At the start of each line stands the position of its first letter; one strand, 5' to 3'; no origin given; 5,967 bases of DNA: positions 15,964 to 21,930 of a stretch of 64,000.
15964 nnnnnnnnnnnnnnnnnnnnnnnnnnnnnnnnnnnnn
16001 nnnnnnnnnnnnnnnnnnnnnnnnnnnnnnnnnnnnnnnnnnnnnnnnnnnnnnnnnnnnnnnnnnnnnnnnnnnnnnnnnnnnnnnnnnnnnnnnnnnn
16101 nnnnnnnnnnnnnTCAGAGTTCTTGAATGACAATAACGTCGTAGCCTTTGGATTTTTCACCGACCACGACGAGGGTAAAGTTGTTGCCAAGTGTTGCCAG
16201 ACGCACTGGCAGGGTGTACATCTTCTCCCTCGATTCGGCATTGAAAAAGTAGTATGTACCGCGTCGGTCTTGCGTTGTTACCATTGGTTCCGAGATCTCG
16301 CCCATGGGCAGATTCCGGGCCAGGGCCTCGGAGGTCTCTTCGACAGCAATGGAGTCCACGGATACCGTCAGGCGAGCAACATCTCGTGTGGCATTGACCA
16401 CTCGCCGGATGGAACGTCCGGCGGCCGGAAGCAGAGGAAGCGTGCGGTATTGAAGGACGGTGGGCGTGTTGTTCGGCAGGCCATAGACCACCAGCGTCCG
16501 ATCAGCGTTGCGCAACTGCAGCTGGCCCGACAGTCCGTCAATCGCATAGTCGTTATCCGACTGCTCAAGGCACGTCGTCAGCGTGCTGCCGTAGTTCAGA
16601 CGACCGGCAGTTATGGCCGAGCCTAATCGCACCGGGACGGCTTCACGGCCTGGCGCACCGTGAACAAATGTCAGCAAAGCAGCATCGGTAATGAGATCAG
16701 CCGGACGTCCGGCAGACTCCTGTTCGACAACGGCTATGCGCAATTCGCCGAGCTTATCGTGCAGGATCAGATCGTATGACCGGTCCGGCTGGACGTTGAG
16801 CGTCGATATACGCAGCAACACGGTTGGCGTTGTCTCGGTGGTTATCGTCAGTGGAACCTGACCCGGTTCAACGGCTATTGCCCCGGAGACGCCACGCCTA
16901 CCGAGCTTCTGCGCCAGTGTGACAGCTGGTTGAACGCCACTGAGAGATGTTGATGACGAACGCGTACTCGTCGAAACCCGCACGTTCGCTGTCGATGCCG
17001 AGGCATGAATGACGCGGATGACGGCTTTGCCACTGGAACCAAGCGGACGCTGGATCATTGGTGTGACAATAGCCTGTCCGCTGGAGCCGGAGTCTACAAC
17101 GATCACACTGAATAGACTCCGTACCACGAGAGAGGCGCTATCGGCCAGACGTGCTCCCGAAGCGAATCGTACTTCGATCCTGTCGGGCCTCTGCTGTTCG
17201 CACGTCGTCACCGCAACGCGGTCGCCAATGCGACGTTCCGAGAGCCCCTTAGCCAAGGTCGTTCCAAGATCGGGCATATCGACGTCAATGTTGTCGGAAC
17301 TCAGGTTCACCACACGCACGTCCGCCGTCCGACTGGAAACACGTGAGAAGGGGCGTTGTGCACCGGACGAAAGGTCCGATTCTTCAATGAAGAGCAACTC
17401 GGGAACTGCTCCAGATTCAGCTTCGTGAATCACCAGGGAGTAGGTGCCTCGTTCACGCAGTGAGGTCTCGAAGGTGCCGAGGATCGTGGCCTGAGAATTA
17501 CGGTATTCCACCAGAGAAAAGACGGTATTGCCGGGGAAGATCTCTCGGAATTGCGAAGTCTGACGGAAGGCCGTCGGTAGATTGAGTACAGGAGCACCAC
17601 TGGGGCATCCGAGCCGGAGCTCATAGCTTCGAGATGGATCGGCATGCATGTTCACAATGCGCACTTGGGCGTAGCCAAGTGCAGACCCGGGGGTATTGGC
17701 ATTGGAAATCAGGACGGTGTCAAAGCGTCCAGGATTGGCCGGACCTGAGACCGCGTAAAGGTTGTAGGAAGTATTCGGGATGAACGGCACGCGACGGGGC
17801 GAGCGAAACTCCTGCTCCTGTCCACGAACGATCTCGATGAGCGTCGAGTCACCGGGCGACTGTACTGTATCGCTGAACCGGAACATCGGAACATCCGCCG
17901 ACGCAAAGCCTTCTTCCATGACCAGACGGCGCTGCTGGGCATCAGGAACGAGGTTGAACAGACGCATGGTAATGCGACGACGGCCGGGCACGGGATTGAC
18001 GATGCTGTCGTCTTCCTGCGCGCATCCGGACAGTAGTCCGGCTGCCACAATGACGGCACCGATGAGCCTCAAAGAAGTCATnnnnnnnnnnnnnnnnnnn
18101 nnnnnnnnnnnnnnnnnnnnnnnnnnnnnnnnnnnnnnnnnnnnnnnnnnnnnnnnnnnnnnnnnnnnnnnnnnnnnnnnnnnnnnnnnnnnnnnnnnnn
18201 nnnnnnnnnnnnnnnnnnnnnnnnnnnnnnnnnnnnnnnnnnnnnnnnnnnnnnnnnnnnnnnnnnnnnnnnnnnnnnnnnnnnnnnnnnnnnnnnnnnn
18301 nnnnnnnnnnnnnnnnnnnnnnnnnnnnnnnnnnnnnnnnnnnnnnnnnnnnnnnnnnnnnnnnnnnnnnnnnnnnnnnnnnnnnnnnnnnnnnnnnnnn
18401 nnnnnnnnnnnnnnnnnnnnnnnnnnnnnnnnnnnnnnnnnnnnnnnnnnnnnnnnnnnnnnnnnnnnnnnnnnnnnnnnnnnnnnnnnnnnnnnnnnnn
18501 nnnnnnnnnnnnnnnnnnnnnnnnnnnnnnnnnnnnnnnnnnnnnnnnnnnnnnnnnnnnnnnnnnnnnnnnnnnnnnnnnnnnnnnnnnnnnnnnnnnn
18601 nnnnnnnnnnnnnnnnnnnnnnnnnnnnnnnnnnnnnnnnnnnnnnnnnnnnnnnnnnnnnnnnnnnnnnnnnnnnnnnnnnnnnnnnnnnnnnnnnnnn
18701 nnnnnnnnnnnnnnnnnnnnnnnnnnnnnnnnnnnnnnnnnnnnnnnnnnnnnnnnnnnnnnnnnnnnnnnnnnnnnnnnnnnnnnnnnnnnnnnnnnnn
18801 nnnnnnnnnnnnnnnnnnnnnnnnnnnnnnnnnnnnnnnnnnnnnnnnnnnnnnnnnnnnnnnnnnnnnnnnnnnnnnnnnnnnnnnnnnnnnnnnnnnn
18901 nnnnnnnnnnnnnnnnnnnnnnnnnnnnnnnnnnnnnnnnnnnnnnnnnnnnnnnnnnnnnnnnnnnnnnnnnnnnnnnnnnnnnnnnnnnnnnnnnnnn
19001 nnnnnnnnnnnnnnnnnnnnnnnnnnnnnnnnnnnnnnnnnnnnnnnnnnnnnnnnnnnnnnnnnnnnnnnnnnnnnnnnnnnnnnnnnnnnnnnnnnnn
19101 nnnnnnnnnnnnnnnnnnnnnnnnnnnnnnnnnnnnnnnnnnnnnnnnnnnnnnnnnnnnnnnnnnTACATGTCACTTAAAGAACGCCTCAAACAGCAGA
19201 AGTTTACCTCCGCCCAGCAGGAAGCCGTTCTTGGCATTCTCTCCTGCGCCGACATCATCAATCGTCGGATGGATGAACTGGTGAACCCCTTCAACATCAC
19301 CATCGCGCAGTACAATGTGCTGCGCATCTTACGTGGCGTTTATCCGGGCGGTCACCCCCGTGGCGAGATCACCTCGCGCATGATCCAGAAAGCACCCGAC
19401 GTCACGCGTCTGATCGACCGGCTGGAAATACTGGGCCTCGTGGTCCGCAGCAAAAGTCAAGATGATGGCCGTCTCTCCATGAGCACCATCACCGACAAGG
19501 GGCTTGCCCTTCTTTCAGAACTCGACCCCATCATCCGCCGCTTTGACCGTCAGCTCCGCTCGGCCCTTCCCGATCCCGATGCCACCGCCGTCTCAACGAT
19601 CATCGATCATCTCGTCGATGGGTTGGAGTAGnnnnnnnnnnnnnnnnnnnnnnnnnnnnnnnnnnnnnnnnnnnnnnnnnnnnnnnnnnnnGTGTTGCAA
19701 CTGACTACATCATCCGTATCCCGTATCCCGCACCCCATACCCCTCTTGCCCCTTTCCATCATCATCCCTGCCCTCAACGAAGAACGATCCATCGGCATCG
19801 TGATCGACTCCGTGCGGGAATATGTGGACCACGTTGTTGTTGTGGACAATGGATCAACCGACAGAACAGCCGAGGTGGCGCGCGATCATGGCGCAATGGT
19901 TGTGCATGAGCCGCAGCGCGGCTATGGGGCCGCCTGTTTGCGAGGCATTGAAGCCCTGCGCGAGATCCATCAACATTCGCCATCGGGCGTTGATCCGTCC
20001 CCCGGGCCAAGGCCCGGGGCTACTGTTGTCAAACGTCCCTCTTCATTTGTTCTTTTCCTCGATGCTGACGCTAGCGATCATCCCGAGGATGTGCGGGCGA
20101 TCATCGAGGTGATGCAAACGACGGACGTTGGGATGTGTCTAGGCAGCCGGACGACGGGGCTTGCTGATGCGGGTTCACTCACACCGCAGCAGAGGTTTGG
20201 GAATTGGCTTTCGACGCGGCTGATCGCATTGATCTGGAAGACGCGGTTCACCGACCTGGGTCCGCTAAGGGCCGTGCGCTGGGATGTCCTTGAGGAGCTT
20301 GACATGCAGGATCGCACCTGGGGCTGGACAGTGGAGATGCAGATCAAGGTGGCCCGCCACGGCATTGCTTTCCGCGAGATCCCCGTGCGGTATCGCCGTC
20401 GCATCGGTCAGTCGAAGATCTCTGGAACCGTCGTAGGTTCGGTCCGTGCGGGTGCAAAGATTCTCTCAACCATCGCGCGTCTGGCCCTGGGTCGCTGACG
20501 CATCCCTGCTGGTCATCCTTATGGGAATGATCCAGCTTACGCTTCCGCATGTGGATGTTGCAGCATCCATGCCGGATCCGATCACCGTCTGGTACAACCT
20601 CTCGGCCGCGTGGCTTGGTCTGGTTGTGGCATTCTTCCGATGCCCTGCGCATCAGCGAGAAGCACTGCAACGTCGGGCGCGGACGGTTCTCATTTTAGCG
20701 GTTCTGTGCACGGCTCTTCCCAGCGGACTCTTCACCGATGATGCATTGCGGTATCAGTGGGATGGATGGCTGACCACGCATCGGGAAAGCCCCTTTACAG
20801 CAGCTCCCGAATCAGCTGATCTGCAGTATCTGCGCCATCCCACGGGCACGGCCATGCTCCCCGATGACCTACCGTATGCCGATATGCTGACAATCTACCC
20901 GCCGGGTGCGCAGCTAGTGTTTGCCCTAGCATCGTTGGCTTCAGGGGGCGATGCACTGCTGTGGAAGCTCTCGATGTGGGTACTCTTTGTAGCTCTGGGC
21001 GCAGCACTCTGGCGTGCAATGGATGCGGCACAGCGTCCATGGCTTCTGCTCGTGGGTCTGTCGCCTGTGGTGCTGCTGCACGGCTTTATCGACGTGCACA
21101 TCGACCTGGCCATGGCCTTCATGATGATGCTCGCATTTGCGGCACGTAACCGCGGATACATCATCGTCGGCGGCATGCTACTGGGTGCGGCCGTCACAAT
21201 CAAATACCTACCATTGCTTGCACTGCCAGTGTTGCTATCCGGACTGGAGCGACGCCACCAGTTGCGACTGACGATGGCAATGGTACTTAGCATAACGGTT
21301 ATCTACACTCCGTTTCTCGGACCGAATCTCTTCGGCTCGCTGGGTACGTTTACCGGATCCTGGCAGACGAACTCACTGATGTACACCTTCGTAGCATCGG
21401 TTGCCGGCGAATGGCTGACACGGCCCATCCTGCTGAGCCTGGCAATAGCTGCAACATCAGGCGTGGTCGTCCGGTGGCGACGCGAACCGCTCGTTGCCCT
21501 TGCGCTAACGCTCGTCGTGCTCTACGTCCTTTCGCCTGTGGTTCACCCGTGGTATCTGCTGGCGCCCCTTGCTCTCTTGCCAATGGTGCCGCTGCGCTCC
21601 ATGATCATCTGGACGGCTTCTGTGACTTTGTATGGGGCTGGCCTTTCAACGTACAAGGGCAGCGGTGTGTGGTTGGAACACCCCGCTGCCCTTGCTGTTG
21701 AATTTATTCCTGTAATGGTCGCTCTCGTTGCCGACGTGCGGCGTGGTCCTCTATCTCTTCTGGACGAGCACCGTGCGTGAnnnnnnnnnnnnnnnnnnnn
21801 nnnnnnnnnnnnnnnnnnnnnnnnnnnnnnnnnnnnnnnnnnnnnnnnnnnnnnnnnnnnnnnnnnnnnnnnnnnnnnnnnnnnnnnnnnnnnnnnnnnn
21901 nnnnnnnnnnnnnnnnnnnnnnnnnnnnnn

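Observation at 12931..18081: Operon of DUF4397-repeat lipoprotein, small T9SS cargo and a barrel-anchored IgGFc-binding-type protein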

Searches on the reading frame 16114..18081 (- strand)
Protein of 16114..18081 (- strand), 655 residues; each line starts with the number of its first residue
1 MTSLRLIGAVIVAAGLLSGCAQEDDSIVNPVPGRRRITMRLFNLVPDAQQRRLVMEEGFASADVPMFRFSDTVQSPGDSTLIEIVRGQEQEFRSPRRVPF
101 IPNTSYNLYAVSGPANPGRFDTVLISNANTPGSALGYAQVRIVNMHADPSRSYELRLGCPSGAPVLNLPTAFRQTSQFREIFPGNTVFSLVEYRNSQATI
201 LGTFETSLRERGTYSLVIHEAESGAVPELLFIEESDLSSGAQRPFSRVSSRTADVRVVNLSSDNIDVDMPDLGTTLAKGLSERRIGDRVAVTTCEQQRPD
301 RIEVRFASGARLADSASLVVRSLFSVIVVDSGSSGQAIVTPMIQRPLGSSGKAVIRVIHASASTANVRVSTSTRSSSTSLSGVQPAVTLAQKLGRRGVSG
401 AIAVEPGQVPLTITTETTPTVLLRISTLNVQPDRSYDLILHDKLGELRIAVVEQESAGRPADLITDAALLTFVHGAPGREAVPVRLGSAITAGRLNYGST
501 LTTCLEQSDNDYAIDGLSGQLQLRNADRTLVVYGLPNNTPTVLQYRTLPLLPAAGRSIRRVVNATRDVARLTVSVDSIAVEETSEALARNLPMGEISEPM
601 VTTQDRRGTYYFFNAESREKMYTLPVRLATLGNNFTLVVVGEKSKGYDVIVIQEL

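Call 3: search_protein_families(library=pfam, proteins=[window:16114-18081:-], max_evalue=0.1)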
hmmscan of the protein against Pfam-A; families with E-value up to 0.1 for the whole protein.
window:16114-18081:- (655 aa): 1 family
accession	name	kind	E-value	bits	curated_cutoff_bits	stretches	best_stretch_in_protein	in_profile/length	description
PF14344.12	DUF4397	-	1.3e-23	84.2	30.6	4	389-484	24-118/119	Domain of unknown function (DUF4397)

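Call 4: search_protein_families(library=ncbifam, proteins=[window:16114-18081:-], max_evalue=0.1)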
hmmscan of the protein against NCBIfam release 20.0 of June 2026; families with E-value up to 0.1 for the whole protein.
window:16114-18081:- (655 aa): 0 families

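Call 51: search_solved_structures(query=window:16114-18081:-, max_evalue=1, show_alignments=1)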
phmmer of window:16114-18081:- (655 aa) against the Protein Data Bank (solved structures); distinct sequences matched with E-value up to 1: 1.
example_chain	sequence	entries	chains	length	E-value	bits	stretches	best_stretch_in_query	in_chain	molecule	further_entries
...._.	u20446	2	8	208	0.72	11.7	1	489-546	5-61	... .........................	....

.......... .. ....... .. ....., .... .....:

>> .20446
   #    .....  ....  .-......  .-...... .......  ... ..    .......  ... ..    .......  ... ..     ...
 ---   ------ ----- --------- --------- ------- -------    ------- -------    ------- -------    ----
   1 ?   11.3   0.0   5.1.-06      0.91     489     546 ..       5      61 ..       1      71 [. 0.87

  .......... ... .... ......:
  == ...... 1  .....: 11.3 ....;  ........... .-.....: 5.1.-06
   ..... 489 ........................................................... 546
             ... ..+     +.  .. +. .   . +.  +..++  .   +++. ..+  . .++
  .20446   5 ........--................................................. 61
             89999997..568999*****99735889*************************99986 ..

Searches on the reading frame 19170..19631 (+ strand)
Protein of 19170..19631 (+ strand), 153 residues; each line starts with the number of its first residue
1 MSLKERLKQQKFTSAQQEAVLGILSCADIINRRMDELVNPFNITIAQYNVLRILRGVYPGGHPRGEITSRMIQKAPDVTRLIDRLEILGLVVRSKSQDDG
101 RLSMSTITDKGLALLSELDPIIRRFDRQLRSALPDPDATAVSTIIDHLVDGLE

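Call 49: search_protein_families(library=pfam, proteins=[window:19170-19631:+], max_evalue=0.001)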
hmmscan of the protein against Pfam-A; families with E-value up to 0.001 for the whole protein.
window:19170-19631:+ (153 aa): 3 families
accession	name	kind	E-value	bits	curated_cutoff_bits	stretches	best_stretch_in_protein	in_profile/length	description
PF01047.28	MarR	-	9.7e-09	35.4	24.6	1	43-101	1-57/59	MarR family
PF12802.13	MarR_2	-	7.9e-08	32.8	27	1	42-101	2-60/61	MarR family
PF22381.2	Staph_reg_Sar_Rot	-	0.00059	20.3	27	1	39-117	8-84/85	Transcriptional regulator SarA/Rot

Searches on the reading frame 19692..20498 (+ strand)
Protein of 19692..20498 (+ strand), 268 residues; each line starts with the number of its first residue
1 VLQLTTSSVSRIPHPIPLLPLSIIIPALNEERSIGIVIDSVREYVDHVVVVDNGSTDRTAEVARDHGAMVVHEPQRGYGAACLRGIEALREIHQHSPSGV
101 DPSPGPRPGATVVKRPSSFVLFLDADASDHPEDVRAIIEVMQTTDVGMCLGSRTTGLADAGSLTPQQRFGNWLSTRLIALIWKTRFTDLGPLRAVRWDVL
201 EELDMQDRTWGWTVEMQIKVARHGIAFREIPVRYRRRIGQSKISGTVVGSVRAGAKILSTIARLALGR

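Call 49: search_protein_families(library=pfam, proteins=[window:19692-20498:+], max_evalue=0.001)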
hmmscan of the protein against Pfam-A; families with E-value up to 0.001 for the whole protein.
window:19692-20498:+ (268 aa): 3 families
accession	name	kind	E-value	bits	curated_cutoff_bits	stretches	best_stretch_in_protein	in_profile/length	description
PF00535.33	Glycos_transf_2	-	2e-21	77.1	23.3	2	22-88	1-76/168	Glycosyl transferase family 2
PF13641.12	Glyco_tranf_2_3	-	0.00037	21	27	1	21-149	3-119/230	Glycosyltransferase like family 2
PF13704.12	Glyco_tranf_2_4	-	0.00055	20.8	27.5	0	29-81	2-55/98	Glycosyl transferase family 2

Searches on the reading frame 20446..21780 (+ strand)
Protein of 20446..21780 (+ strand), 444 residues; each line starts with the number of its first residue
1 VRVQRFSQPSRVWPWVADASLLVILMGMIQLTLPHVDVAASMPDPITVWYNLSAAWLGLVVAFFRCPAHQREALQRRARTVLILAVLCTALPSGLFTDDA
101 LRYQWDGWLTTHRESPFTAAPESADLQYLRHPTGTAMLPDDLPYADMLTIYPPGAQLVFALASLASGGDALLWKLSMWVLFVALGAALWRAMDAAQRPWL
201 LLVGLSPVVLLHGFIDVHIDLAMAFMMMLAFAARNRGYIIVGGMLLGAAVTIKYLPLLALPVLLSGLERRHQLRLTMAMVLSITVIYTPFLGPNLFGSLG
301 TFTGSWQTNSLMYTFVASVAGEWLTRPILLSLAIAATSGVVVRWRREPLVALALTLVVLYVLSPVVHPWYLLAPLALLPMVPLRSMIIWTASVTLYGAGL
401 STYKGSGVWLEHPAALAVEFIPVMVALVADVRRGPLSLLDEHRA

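Call 49: search_protein_families(library=pfam, proteins=[window:20446-21780:+], max_evalue=0.001)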
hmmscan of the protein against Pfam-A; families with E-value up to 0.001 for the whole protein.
window:20446-21780:+ (444 aa): 1 family
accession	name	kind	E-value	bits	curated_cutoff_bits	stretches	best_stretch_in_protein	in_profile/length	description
PF09594.16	GT87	-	2e-08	34.7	25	1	150-364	2-233/237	Glycosyltransferase family 87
